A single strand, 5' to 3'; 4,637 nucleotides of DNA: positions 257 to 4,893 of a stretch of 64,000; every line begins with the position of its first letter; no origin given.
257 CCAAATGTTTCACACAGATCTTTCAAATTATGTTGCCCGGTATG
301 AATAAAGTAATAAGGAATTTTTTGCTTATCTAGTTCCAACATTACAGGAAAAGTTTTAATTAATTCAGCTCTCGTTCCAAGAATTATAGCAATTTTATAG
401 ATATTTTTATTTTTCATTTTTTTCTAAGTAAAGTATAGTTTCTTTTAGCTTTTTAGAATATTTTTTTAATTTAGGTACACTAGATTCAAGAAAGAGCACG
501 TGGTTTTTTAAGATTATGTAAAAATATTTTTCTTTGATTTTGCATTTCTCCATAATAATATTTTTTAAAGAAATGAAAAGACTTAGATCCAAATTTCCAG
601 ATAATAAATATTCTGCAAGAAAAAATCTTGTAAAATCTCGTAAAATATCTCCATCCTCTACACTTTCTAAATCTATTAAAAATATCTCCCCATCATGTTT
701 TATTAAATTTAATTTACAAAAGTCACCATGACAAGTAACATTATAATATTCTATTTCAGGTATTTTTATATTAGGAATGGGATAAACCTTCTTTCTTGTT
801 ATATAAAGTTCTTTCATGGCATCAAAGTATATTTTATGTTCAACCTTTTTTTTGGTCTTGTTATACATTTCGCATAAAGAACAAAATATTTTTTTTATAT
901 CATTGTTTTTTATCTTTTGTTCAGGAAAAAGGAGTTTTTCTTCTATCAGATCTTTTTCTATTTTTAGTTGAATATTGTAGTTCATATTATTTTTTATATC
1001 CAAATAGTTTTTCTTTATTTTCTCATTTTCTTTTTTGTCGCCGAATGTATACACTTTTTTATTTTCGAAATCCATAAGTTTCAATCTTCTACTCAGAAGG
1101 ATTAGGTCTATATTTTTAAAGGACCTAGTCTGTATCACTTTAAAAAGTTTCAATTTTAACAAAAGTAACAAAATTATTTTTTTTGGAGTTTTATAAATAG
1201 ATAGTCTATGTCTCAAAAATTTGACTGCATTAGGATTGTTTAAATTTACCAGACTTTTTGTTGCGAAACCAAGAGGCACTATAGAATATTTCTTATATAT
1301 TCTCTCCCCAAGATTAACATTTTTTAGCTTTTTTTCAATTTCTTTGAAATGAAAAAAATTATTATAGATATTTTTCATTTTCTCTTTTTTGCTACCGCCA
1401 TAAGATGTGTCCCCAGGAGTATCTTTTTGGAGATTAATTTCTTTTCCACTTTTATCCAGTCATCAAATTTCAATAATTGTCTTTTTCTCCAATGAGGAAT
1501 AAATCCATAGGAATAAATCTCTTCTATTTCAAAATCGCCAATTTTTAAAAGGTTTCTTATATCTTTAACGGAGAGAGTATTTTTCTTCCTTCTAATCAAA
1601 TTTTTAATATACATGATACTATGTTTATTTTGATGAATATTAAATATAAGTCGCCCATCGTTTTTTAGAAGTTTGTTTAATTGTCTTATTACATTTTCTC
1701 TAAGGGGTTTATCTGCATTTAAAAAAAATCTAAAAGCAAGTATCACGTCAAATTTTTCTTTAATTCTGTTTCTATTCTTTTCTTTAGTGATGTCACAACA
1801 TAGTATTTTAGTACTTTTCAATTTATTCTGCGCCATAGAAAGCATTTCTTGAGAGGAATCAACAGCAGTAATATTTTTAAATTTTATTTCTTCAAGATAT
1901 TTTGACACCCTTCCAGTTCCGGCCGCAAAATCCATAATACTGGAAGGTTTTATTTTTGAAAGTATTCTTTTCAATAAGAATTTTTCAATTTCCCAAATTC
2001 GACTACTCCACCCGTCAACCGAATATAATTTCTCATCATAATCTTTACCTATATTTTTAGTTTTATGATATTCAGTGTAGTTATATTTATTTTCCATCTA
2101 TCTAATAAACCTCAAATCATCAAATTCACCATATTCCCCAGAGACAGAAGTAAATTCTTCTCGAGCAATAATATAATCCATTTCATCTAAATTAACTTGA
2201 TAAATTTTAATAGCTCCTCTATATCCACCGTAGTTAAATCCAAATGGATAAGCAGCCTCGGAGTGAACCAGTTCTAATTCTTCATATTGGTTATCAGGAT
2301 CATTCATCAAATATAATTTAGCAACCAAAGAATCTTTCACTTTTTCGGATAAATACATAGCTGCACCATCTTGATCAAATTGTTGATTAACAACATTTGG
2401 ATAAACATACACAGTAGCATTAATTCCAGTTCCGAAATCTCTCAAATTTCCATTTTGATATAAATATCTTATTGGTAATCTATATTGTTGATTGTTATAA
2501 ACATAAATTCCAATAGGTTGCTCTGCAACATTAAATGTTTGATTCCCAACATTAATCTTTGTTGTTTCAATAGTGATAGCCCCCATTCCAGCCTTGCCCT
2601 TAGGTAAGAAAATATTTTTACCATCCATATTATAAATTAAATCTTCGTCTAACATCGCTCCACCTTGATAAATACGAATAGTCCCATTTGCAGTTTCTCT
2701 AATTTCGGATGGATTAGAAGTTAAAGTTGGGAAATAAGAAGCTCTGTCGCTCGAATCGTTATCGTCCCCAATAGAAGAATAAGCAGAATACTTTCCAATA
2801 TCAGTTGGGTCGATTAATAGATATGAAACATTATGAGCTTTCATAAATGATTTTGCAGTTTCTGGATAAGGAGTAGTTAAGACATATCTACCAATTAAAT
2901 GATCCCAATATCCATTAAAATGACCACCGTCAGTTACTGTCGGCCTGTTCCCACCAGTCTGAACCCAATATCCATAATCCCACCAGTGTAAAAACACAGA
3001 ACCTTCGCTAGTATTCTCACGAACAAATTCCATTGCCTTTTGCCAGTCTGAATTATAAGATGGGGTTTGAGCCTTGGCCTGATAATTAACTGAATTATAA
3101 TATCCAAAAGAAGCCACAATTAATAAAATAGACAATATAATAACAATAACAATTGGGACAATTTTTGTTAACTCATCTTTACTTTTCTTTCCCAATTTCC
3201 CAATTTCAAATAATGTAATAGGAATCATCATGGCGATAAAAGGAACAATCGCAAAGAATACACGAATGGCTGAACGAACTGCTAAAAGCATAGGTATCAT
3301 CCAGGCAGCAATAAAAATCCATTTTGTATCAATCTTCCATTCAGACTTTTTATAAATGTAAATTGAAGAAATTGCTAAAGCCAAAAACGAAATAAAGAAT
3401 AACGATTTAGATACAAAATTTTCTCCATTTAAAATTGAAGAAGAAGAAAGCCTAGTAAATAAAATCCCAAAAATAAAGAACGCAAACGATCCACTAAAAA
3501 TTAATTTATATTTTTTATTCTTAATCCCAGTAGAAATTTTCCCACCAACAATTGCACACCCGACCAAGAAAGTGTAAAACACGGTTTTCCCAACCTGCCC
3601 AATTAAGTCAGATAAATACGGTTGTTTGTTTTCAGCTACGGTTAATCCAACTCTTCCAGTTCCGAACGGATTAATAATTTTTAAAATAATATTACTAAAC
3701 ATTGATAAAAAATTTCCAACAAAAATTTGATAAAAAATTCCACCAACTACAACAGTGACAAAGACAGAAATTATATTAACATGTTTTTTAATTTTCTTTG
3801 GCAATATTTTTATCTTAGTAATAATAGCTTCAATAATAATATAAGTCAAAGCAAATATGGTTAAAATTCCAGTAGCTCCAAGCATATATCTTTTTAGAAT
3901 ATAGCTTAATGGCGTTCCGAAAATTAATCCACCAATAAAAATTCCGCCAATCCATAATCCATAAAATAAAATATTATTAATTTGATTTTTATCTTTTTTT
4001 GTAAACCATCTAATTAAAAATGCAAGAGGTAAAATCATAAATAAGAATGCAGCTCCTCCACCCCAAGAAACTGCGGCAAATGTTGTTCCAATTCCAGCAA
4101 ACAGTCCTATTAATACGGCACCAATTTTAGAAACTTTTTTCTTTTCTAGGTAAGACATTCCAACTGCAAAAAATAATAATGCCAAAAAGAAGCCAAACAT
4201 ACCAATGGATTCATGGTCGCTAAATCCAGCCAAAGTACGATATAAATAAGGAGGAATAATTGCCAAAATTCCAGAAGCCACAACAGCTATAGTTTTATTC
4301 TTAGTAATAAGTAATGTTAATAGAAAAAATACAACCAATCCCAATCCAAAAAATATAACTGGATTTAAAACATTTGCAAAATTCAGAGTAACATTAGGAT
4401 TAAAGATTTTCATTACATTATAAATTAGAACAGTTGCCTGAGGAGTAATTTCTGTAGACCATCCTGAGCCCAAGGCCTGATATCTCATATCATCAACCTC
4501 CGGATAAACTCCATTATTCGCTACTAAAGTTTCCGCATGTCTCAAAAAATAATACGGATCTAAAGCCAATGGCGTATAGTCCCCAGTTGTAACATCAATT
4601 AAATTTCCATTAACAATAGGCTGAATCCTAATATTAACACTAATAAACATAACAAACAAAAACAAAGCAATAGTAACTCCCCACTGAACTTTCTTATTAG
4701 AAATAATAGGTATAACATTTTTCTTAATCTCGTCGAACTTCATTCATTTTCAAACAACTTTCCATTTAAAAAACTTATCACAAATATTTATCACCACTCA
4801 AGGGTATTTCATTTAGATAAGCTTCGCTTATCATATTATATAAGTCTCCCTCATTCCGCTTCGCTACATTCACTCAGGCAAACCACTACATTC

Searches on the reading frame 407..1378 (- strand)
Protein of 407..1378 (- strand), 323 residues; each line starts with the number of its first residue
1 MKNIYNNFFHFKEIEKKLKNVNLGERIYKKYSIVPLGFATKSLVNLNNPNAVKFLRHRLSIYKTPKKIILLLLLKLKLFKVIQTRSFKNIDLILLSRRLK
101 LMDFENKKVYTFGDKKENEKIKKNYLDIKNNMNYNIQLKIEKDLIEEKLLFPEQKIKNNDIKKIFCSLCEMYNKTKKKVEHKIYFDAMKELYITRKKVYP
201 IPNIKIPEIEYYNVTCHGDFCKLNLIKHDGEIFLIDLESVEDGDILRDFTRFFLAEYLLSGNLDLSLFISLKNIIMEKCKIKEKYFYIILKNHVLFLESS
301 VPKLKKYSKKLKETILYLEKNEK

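Call 7: search_protein_families(library=pfam, max_evalue=0.001, proteins=[window:407-1378:-])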
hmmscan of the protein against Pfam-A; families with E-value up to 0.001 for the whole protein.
window:407-1378:- (323 aa): 0 families

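Call 11: find_encoding_contigs(protein=window:407-1378:-, flank=10000, max_places=3)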
Protein window:407-1378:- (323 aa): 3 contigs read that carry it; 2 places shown.
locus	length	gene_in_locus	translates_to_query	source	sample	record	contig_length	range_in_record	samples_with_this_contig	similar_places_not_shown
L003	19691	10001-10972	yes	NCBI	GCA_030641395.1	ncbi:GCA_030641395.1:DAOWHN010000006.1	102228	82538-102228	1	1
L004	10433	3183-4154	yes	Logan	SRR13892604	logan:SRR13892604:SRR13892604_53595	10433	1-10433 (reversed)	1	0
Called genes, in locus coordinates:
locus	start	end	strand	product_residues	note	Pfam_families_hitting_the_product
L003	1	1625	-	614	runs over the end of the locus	-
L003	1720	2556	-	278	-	PF01008:IF-2B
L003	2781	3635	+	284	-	PF01944:SpoIIM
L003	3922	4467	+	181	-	PF22600:MTPAP-like_central (faint), PF01909:NTP_transf_2, PF18765:Polbeta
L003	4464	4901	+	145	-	-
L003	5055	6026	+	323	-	PF00953:Glycos_transf_4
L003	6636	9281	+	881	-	PF02516:STT3 (weak), PF21436:STT3-PglB_core (weak)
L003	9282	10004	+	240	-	PF01209:Ubie_methyltran (weak), PF03848:TehB (faint), PF13489:Methyltransf_23, PF05175:MTS, PF13847:Methyltransf_31, PF08241:Methyltransf_11, PF08242:Methyltransf_12, PF13649:Methyltransf_25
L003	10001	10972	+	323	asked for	-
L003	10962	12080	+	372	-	PF02350:Epimerase_2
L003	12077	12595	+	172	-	PF08241:Methyltransf_11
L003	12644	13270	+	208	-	PF01209:Ubie_methyltran (weak), PF13489:Methyltransf_23, PF13847:Methyltransf_31, PF08241:Methyltransf_11, PF08242:Methyltransf_12, PF13649:Methyltransf_25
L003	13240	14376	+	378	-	PF20706:GT4-conflict (faint), PF00534:Glycos_transf_1, PF13692:Glyco_trans_1_4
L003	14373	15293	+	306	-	PF00535:Glycos_transf_2, PF10111:Glyco_tranf_2_2 (faint), PF13506:Glyco_transf_21 (weak), PF13641:Glyco_tranf_2_3, PF13632:Glyco_trans_2_3 (weak)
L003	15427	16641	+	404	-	-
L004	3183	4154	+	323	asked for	-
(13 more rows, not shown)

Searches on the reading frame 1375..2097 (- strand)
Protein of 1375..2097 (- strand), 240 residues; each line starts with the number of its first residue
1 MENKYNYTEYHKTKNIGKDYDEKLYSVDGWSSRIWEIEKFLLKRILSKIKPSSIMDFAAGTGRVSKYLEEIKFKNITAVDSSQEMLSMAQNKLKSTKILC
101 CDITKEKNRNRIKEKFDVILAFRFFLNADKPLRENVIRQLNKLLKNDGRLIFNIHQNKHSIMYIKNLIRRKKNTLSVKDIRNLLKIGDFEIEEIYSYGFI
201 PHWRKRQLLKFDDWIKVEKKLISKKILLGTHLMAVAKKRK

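Call 7: search_protein_families(library=pfam, max_evalue=0.001, proteins=[window:1375-2097:-])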
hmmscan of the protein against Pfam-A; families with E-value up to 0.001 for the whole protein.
window:1375-2097:- (240 aa): 10 families
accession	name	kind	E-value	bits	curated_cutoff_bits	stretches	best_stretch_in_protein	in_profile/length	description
PF08242.18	Methyltransf_12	-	5.5e-13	49.9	30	1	55-150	1-98/98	Methyltransferase domain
PF13649.12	Methyltransf_25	-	5.5e-12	46.7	27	1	54-148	1-97/97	Methyltransferase domain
PF08241.18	Methyltransf_11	-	6.3e-12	46.4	21.2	1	56-152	2-95/95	Methyltransferase domain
PF13847.12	Methyltransf_31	-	2.2e-10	40.8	27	1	53-158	6-115/145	Methyltransferase domain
PF13489.12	Methyltransf_23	-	4.9e-10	39.8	27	1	43-185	14-155/164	Methyltransferase domain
PF05175.20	MTS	-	2.2e-08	34.4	23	1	40-165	22-151/170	Methyltransferase small domain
PF01209.24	Ubie_methyltran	-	1.8e-05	24.7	20.1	1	32-151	29-150/233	ubiE/COQ5 methyltransferase family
PF03848.20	TehB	-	2e-05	24.6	20.4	1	47-144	27-124/193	Tellurite resistance protein TehB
PF01728.25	FtsJ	-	0.00026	21.4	24.1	1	50-121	21-97/181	FtsJ-like methyltransferase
PF05891.18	Methyltransf_PK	-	0.00052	20.1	27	1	27-101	33-106/218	AdoMet dependent proline di-methyltransferase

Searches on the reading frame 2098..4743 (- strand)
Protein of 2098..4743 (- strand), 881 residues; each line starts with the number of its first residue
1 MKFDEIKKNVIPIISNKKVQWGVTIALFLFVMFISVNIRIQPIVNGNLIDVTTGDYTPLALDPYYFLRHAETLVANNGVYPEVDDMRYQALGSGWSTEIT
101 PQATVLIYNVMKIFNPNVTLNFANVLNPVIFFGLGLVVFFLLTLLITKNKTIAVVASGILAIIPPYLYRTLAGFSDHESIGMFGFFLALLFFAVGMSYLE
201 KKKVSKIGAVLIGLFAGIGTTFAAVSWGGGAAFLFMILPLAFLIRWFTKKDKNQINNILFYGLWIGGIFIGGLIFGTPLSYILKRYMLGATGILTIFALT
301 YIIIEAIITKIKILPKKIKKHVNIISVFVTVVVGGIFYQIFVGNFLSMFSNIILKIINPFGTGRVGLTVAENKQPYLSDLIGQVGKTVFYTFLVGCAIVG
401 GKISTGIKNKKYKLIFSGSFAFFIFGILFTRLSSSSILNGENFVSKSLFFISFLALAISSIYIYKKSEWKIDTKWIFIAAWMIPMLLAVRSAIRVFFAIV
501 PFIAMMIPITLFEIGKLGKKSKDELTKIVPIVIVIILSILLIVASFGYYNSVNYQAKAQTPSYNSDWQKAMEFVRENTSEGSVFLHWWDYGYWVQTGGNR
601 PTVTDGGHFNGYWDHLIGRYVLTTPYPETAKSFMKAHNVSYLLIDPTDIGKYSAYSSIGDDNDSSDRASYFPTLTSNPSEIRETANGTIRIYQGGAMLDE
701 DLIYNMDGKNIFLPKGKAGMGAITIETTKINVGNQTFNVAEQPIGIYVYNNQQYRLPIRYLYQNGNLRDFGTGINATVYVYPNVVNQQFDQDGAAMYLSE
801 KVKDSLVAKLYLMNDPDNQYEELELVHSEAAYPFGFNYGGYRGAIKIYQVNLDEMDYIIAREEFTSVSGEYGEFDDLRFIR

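Call 6: search_protein_families(library=pfam, max_evalue=0.001, proteins=[window:2098-4743:-])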
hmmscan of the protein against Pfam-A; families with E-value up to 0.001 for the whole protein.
window:2098-4743:- (881 aa): 2 families
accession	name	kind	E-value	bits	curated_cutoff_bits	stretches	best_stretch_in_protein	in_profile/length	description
PF21436.2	STT3-PglB_core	-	2.1e-06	28.7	23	1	583-684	4-101/131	STT3/PglB/AglB core domain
PF02516.20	STT3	-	7.6e-06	26.1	24.5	1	31-523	3-379/405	Oligosaccharyl transferase STT3, N-terminal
